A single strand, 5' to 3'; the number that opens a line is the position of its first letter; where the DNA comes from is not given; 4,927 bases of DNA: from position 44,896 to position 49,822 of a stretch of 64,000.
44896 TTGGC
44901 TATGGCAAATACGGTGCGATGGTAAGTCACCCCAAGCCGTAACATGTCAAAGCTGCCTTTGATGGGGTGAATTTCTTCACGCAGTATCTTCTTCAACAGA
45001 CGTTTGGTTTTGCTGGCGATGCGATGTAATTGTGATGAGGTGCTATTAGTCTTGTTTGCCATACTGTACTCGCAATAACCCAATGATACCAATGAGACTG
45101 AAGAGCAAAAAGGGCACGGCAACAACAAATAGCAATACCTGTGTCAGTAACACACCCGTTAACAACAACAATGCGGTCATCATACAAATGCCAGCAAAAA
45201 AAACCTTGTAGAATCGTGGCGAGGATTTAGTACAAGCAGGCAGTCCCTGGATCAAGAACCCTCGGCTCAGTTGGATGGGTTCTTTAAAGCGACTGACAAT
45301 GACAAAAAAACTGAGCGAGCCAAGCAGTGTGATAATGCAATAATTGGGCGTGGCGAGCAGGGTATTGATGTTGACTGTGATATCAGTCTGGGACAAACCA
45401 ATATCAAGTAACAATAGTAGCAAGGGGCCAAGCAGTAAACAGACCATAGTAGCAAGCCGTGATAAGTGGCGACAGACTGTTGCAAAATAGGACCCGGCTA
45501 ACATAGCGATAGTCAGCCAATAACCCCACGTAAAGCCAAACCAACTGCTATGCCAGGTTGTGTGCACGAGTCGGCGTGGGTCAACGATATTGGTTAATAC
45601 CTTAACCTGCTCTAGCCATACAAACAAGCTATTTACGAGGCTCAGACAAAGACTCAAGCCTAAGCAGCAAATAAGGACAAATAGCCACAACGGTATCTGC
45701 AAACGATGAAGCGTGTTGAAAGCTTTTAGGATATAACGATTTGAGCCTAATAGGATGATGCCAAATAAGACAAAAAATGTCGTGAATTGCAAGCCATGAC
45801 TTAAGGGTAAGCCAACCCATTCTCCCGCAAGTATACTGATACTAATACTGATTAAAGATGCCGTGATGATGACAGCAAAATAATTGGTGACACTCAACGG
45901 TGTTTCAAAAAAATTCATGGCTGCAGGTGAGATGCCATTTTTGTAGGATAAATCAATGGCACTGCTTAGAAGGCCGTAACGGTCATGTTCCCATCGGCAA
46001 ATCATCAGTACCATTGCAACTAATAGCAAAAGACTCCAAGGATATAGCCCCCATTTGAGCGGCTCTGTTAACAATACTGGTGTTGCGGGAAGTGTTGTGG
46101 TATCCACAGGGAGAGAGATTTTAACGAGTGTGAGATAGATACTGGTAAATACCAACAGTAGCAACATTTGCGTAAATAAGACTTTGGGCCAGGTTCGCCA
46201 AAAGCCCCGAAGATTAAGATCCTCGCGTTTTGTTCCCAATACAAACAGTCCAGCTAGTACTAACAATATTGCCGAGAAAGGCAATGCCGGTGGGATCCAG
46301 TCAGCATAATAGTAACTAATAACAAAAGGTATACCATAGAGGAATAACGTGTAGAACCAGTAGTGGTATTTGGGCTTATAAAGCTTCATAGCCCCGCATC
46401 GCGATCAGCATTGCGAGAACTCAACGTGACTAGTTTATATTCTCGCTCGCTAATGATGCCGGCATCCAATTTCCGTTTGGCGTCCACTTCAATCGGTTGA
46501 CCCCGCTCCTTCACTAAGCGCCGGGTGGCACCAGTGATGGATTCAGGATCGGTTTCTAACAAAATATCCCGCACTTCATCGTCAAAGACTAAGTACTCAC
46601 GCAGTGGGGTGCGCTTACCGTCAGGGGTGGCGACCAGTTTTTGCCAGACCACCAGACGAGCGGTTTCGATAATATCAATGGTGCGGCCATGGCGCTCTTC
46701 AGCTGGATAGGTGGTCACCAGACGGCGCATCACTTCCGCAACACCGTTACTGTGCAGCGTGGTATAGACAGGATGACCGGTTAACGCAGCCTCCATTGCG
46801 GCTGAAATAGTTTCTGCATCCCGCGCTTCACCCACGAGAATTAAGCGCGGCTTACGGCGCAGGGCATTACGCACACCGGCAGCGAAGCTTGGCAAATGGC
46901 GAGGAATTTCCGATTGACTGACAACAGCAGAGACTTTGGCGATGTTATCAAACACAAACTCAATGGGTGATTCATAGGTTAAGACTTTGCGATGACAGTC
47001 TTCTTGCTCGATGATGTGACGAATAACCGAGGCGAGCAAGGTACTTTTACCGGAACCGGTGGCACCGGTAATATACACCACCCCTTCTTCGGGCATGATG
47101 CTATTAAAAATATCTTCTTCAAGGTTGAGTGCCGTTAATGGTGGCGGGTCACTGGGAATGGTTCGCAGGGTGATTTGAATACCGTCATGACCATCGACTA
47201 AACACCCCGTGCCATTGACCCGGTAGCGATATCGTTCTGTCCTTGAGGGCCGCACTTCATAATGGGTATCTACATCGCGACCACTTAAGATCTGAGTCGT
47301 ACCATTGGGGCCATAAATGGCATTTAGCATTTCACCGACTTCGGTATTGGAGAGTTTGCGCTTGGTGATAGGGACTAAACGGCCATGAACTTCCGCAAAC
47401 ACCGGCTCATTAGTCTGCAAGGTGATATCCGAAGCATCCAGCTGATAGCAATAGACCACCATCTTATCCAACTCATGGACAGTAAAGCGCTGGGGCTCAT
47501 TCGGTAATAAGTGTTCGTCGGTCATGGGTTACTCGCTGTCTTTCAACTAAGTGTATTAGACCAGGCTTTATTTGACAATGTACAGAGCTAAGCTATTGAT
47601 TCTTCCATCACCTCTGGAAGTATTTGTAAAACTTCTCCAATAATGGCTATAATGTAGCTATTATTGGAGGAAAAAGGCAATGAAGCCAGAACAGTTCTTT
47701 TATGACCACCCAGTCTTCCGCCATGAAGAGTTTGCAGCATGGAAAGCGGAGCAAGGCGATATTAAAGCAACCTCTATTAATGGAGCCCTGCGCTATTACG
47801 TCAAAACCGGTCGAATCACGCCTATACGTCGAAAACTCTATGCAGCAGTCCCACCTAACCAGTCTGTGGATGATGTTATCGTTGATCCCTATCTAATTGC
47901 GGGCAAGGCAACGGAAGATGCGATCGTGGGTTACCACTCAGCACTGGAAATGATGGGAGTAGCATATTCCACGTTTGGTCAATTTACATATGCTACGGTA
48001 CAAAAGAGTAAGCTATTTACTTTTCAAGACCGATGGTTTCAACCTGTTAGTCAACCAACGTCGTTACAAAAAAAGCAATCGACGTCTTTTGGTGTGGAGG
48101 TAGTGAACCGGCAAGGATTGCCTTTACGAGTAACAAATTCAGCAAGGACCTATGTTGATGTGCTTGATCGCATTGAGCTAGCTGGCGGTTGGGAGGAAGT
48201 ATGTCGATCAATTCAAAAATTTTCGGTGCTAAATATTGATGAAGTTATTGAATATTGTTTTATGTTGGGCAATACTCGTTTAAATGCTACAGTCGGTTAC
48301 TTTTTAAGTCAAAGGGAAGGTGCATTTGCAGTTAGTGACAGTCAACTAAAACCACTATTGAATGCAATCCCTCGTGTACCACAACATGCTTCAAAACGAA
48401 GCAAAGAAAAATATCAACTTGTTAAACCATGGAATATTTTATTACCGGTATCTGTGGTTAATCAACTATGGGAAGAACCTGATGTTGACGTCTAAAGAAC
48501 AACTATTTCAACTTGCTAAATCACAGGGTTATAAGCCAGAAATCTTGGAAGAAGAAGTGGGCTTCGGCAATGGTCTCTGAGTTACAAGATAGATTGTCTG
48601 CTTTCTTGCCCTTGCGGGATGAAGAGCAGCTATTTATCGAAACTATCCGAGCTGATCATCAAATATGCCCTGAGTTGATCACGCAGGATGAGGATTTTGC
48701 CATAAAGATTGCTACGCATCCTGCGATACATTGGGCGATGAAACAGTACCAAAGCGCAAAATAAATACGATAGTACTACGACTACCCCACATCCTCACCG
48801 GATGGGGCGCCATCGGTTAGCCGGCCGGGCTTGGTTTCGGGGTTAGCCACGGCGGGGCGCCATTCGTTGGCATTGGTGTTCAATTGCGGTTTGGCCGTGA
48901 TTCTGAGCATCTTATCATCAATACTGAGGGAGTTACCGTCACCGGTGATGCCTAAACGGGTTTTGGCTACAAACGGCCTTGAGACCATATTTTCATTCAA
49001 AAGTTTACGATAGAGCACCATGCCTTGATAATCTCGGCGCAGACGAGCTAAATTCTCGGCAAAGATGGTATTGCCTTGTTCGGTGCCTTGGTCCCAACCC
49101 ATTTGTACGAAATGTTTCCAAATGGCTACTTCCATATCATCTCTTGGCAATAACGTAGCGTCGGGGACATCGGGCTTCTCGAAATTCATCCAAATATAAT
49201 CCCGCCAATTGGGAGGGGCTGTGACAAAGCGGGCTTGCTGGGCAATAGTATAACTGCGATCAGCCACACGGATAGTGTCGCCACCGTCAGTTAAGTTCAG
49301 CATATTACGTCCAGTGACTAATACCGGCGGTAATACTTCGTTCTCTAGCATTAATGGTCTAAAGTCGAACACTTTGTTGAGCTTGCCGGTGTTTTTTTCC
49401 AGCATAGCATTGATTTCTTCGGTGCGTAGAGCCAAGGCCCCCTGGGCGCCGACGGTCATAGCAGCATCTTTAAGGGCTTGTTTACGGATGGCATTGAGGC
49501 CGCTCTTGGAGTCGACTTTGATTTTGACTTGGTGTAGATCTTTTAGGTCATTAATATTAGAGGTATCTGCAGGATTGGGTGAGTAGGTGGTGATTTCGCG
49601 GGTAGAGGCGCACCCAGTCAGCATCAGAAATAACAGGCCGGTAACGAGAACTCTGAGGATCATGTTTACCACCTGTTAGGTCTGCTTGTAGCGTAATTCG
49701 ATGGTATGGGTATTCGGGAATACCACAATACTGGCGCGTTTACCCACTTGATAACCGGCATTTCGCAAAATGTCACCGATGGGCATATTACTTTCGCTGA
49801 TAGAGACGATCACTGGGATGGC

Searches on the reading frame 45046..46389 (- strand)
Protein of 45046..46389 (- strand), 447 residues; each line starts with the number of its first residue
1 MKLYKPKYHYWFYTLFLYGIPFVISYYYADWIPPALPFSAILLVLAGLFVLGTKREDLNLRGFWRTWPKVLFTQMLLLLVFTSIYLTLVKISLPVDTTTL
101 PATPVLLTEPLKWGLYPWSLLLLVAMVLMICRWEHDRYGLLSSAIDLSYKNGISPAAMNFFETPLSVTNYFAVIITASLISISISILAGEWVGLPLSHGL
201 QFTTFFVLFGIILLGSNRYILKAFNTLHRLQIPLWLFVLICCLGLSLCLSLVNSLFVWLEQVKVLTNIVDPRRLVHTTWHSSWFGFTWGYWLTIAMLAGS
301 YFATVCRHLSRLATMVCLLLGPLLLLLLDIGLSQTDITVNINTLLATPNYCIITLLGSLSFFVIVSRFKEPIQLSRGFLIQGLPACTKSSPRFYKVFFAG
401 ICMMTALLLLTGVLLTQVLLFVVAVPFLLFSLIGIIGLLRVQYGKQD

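Call 14: search_protein_families(library=ncbifam, proteins=[window:45046-46389:-], max_evalue=1e-10)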
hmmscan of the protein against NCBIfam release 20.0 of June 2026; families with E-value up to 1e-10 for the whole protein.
window:45046-46389:- (447 aa): 0 families

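Call 86: search_protein_families(library=pfam, proteins=[window:45046-46389:-], max_evalue=0.01)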
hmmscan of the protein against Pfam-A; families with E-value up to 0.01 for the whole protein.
window:45046-46389:- (447 aa): 1 family
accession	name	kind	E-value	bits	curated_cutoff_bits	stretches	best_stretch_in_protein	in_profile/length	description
PF02028.23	BCCT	-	6.1e-09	35.3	27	1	111-307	129-328/485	BCCT, betaine/carnitine/choline family transporter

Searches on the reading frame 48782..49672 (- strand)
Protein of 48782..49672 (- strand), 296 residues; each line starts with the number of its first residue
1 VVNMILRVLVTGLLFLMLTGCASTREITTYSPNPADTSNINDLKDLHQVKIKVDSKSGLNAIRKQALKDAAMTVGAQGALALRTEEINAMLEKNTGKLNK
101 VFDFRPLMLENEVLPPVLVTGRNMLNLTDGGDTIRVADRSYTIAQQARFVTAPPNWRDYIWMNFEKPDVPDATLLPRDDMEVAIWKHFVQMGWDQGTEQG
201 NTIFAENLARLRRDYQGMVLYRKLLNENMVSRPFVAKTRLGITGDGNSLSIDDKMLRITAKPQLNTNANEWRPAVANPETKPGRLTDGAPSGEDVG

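Call 15: search_protein_families(library=ncbifam, proteins=[window:48782-49672:-], max_evalue=1e-10)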
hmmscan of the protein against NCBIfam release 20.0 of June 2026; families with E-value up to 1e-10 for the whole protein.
window:48782-49672:- (296 aa): 0 families

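Call 86: search_protein_families(library=pfam, proteins=[window:48782-49672:-], max_evalue=0.01)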
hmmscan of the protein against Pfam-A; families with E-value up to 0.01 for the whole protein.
window:48782-49672:- (296 aa): 1 family
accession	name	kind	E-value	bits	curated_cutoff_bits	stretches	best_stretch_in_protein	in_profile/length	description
PF16932.10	T4SS_TraI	-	4.7e-82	274.8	26.1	1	62-273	2-213/213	Type IV secretory system, conjugal DNA-protein transfer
